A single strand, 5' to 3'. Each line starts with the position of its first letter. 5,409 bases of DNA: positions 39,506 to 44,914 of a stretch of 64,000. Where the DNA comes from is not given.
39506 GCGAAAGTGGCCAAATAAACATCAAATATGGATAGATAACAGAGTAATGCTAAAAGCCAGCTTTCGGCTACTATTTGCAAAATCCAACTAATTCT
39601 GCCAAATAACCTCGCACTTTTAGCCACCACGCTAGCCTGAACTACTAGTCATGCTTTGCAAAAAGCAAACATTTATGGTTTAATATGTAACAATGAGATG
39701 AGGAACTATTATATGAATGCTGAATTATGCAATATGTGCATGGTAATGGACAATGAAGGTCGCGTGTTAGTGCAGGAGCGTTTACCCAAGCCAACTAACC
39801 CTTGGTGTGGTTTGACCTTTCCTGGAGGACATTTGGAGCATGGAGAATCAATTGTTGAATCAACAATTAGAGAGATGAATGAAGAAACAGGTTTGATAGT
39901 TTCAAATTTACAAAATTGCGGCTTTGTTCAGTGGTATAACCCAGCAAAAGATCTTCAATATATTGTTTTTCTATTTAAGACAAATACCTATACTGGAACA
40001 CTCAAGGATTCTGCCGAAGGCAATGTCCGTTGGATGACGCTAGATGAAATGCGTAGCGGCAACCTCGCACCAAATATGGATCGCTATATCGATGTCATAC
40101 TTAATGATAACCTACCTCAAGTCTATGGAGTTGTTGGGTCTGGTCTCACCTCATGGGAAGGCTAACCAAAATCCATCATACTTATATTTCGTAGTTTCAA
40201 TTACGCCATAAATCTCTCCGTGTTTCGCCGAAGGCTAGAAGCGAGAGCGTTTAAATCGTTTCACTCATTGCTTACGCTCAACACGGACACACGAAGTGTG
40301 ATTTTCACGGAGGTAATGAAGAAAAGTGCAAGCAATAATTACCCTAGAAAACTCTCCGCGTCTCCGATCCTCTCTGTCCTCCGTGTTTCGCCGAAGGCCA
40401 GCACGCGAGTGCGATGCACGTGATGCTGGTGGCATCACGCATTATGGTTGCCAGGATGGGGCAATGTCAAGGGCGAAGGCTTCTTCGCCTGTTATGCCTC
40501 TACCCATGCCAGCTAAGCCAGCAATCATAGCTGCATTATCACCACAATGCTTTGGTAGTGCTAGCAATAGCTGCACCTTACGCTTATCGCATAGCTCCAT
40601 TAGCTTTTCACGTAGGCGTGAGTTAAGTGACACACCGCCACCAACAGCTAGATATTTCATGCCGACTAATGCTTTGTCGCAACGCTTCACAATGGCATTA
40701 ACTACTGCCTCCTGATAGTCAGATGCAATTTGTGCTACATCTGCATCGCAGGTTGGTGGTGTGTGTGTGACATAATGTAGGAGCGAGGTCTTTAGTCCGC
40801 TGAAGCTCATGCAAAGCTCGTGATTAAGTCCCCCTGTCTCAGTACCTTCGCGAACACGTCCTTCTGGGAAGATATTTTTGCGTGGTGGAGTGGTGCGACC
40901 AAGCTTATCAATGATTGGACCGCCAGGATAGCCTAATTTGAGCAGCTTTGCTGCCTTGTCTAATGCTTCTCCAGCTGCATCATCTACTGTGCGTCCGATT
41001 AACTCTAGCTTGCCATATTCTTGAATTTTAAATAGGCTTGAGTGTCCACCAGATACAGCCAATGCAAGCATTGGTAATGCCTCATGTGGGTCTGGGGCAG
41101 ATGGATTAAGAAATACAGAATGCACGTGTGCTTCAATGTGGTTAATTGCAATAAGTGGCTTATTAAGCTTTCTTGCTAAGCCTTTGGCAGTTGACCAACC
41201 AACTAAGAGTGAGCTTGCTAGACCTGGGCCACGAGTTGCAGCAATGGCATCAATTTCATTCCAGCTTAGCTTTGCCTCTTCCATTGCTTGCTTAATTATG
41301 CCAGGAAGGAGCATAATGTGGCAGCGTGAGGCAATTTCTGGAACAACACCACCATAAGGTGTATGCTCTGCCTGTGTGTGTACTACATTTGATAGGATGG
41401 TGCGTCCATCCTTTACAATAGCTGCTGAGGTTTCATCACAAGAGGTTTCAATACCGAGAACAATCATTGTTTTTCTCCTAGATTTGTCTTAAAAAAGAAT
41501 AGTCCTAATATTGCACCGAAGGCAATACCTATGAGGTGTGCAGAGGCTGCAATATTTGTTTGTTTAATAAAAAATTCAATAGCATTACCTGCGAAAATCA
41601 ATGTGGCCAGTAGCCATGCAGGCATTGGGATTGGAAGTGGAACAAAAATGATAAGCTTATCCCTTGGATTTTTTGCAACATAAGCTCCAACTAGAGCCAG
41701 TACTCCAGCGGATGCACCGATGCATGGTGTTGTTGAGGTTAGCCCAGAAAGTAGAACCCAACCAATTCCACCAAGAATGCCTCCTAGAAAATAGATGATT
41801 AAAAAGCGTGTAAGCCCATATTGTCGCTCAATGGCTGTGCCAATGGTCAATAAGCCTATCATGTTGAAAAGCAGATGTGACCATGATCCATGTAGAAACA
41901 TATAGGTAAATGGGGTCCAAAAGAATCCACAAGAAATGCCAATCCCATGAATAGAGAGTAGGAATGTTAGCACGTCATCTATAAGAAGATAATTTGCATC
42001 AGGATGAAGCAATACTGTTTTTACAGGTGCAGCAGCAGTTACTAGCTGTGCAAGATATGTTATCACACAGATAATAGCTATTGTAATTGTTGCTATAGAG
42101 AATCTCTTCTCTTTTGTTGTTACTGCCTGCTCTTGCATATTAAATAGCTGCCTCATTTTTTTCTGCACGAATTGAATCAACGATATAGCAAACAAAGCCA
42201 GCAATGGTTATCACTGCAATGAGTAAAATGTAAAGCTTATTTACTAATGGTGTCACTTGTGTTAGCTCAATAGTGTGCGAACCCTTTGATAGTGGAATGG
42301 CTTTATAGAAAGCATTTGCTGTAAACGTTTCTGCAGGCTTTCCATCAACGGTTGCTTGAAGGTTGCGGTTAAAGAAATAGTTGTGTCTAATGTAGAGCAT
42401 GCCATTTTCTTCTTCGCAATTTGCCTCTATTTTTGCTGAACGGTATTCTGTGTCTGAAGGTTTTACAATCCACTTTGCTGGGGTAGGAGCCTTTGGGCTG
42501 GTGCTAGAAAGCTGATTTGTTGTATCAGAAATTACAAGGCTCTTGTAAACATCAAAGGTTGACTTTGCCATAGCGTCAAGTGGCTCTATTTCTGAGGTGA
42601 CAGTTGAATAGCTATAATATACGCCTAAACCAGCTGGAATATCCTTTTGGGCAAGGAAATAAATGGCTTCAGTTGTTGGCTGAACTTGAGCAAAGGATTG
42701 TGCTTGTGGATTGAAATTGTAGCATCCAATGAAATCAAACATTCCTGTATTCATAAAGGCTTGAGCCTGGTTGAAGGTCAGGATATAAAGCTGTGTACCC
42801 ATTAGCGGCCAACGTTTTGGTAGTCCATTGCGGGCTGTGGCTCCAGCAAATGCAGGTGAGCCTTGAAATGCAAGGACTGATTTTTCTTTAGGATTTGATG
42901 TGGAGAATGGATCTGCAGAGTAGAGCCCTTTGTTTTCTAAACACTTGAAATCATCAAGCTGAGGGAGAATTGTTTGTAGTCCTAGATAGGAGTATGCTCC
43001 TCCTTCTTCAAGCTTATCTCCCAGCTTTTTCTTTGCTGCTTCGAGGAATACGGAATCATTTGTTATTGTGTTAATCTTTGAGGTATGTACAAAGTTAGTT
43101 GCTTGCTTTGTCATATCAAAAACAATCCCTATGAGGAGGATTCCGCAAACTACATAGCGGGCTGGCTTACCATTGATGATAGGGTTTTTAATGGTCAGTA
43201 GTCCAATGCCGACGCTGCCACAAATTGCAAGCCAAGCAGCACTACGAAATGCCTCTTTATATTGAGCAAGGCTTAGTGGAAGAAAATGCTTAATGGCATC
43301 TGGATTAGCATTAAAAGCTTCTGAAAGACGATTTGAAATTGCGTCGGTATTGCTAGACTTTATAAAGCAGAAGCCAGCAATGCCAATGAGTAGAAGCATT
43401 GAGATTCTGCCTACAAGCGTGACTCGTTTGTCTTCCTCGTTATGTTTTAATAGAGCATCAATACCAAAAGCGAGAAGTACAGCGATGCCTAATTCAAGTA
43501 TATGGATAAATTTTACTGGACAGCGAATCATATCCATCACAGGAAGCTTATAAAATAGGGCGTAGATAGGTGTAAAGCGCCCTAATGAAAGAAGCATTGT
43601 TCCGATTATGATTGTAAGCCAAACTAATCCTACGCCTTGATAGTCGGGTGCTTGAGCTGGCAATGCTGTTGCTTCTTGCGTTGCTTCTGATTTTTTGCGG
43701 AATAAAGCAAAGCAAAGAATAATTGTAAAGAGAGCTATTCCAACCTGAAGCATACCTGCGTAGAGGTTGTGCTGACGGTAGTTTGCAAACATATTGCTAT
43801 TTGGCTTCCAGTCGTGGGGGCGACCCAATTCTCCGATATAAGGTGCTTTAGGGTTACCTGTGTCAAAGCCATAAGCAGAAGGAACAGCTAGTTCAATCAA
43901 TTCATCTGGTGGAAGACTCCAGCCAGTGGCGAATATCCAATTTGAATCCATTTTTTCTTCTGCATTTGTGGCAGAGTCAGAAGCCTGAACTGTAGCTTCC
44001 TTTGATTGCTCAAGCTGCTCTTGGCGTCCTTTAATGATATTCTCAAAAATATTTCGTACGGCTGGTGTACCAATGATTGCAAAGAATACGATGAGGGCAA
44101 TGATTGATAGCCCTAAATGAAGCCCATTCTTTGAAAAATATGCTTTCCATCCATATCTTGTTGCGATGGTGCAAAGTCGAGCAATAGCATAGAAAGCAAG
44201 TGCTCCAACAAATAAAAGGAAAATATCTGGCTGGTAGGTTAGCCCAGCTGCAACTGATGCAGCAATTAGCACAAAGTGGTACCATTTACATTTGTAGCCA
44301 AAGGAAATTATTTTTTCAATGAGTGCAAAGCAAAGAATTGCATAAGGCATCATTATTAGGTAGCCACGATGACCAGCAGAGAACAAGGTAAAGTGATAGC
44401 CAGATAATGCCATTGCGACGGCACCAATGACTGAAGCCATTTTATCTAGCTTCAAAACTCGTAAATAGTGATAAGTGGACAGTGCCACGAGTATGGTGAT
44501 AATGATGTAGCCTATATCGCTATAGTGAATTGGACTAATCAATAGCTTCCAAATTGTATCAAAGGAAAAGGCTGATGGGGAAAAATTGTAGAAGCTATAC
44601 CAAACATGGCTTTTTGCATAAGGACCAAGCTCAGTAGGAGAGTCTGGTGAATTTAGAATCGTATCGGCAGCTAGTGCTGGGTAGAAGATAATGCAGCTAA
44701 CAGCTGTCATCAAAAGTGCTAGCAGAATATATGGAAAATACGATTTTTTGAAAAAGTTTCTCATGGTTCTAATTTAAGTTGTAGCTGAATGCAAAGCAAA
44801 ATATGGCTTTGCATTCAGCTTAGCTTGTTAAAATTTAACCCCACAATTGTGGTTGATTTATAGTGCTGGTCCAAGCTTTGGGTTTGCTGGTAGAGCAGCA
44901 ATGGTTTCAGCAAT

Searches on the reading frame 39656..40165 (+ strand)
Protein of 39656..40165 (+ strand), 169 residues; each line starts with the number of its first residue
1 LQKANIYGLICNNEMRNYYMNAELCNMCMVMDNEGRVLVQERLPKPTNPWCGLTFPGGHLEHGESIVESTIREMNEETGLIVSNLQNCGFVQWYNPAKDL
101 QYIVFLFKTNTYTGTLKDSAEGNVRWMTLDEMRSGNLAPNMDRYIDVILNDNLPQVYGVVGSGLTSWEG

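Call 11: search_protein_families(library=pfam, proteins=[window:39656-40165:+], max_evalue=0.01)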
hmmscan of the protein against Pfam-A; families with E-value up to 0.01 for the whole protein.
window:39656-40165:+ (169 aa): 2 families
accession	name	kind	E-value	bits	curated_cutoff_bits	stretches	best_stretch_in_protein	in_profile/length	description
PF00293.34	NUDIX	-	3.6e-19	69.5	21.1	1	28-145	8-131/134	NUDIX domain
PF14815.12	NUDIX_4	-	2.2e-06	27.9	35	1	27-146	2-112/113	NUDIX domain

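Call 36: search_protein_families(library=padloc, proteins=[window:39656-40165:+], max_evalue=0.001)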
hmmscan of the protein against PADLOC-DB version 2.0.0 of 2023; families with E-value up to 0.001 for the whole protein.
window:39656-40165:+ (169 aa): 1 family
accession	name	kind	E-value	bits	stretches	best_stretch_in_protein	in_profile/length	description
PDLC04899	PDC-S07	-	4.8e-13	46.9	1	20-141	3-121/135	-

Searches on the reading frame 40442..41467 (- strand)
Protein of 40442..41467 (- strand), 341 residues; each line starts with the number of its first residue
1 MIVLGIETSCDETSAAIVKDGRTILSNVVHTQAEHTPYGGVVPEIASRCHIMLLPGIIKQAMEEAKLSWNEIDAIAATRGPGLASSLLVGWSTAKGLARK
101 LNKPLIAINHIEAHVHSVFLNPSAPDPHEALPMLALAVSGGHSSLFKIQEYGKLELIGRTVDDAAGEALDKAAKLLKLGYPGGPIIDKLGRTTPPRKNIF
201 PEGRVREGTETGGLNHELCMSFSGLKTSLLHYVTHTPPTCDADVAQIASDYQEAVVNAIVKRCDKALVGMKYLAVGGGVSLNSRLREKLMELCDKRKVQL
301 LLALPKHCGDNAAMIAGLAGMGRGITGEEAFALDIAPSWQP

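Call 11: search_protein_families(library=pfam, proteins=[window:40442-41467:-], max_evalue=0.01)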
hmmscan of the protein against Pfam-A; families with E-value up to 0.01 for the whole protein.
window:40442-41467:- (341 aa): 2 families
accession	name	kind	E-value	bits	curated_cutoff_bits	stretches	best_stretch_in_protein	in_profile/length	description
PF00814.31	TsaD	-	9.7e-78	261.9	24.8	1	23-316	1-263/264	tRNA N6-adenosine threonylcarbamoyltransferase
PF22521.2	HypF_C_2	-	1.9e-05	25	27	1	241-310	163-234/241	Carbamoyltransferase, Kae1-like Domain, second subdomain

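Call 27: find_encoding_contigs(protein=window:40442-41467:-, flank=10000, max_places=10)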
Protein window:40442-41467:- (341 aa): 23 contigs read that carry it; 10 places shown.
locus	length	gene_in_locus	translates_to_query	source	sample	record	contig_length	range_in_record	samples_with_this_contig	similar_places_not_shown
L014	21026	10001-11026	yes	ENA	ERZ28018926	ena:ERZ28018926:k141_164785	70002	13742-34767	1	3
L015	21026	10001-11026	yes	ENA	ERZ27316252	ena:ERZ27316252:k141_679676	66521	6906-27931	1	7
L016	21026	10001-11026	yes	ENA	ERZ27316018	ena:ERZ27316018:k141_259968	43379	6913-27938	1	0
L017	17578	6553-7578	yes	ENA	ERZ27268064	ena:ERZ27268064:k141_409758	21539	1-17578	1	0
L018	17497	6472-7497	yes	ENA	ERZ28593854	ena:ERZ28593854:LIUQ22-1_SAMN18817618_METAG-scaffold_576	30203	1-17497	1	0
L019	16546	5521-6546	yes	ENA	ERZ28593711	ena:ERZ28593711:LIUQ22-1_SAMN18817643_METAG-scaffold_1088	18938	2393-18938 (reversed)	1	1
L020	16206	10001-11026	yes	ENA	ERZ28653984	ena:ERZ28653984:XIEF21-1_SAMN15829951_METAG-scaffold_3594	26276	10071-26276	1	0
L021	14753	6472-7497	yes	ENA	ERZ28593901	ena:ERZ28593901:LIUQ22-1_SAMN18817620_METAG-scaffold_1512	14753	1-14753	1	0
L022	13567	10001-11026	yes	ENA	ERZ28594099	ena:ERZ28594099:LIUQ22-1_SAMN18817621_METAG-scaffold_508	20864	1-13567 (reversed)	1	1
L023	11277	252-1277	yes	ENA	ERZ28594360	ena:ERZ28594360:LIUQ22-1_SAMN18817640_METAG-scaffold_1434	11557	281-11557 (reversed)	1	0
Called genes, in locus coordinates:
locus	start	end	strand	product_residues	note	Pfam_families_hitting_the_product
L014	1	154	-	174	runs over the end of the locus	PF16697:Yop-YscD_cpl, PF00498:FHA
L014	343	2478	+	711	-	-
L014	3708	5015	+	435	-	-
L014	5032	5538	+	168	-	-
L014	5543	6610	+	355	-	PF04389:Peptidase_M28 (faint), PF05343:Peptidase_M42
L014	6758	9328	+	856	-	-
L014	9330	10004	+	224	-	PF01694:Rhomboid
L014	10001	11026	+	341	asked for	PF22521:HypF_C_2 (faint), PF00814:TsaD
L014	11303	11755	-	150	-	PF00293:NUDIX, PF14815:NUDIX_4 (weak)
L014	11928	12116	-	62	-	PF13749:HATPase_c_4 (weak)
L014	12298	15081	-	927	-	PF13091:PLDc_2 (weak), PF00270:DEAD, PF04851:ResIII, PF00271:Helicase_C, PF26350:DUF8090, PF11907:DUF3427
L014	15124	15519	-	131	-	PF00293:NUDIX, PF14815:NUDIX_4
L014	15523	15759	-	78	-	-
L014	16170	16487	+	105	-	-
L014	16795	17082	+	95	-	-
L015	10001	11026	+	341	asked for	PF22521:HypF_C_2 (faint), PF00814:TsaD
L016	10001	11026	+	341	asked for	PF22521:HypF_C_2 (faint), PF00814:TsaD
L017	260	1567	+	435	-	-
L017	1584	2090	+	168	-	-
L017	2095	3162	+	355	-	PF04389:Peptidase_M28 (faint), PF05343:Peptidase_M42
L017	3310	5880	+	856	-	-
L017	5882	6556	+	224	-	PF01694:Rhomboid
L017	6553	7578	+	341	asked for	PF22521:HypF_C_2 (faint), PF00814:TsaD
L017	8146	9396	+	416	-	PF13173:AAA_14, PF13635:DUF4143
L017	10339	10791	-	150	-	PF00293:NUDIX, PF14815:NUDIX_4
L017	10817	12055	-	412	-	PF00145:DNA_methylase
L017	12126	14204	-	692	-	PF22879:AIPR_N, PF10592:AIPR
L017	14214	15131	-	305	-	PF14390:DUF4420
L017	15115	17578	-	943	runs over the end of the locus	PF04851:ResIII (faint), PF10593:Z1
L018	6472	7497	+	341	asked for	PF22521:HypF_C_2 (faint), PF00814:TsaD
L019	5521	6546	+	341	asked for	PF22521:HypF_C_2 (faint), PF00814:TsaD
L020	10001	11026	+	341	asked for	PF22521:HypF_C_2 (faint), PF00814:TsaD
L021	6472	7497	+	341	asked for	PF22521:HypF_C_2 (faint), PF00814:TsaD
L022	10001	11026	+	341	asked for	PF22521:HypF_C_2 (faint), PF00814:TsaD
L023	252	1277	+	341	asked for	PF22521:HypF_C_2 (faint), PF00814:TsaD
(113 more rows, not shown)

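Call 51: find_homologous_proteins(query=L017:14214-15131:-, max_evalue=1e-120)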
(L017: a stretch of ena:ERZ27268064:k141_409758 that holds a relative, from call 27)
Query L017:14214-15131:- (305 aa): 4 proteins with E <= 1e-120 among 1421 candidates.
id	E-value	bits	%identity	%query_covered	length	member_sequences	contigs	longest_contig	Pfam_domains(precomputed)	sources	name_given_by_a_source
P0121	1.3e-197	673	99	100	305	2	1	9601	PF14390.13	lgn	-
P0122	6.8e-123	428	62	100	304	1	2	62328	PF14390.13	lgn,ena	-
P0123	5.4e-122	425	62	100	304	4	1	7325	PF14390.13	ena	-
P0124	8.4e-121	421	61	100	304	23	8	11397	PF14390.13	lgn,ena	-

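Call 52: find_encoding_contigs(protein=P0121, flank=10000, max_places=4)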
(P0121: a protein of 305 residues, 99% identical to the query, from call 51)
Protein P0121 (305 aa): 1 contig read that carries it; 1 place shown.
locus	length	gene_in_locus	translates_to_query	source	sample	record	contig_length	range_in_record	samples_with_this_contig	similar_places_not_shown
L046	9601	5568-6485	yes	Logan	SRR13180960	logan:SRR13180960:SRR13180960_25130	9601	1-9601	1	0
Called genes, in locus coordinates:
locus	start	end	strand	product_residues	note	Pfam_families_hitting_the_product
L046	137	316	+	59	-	-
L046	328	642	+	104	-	PF00145:DNA_methylase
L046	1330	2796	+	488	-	PF13589:HATPase_c_3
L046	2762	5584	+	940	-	PF04851:ResIII (faint), PF10593:Z1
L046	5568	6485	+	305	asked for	PF14390:DUF4420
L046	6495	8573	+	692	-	PF22879:AIPR_N, PF10592:AIPR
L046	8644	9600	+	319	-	?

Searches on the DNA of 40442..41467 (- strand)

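Call 67: search_rna_families(source=L046, start=600, end=1400, threshold=evalue, max_evalue=1)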
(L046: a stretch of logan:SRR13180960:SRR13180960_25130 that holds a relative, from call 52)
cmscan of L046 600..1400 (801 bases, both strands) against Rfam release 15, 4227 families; matches with E-value up to 1: 3.
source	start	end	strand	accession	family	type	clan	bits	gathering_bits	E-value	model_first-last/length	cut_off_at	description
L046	662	729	-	RF03567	MIR8024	Gene; miRNA;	-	22.3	57.3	0.11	1-86/86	no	MIR8024 microRNA precursor family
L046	1209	1272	-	RF02580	tsr31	Gene; sRNA;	-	22.1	50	0.52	1-70/70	no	S. aureus tsr31 small RNA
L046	1199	1344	+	RF01578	RUF1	Gene; sRNA;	-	18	70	0.77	1-264/264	no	Plasmodium RNA of unkown function RUF1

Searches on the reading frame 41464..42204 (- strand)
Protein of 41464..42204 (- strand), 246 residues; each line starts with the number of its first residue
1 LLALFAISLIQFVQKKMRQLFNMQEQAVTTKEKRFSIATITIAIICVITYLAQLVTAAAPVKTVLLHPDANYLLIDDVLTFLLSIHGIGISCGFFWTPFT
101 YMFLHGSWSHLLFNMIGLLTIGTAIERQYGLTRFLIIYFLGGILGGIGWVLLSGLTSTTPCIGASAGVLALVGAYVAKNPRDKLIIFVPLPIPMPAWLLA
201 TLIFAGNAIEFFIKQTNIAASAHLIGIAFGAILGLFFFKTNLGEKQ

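Call 11: search_protein_families(library=pfam, proteins=[window:41464-42204:-], max_evalue=0.01)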
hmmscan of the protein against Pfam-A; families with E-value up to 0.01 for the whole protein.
window:41464-42204:- (246 aa): 1 family
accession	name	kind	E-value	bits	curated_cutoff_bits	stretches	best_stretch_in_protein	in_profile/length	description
PF01694.28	Rhomboid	-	3.9e-32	111.9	22.6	1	95-239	4-142/143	Rhomboid domain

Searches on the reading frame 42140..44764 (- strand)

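Call 11: search_protein_families(library=pfam, proteins=[window:42140-44764:-], max_evalue=0.01)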
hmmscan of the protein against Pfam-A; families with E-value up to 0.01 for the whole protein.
window:42140-44764:- (874 aa): 1 family
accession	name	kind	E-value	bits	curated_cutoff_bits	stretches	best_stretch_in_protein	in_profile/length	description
PF09586.16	YfhO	-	0.00064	18.6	28.5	1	772-841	759-828/835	Bacterial membrane protein YfhO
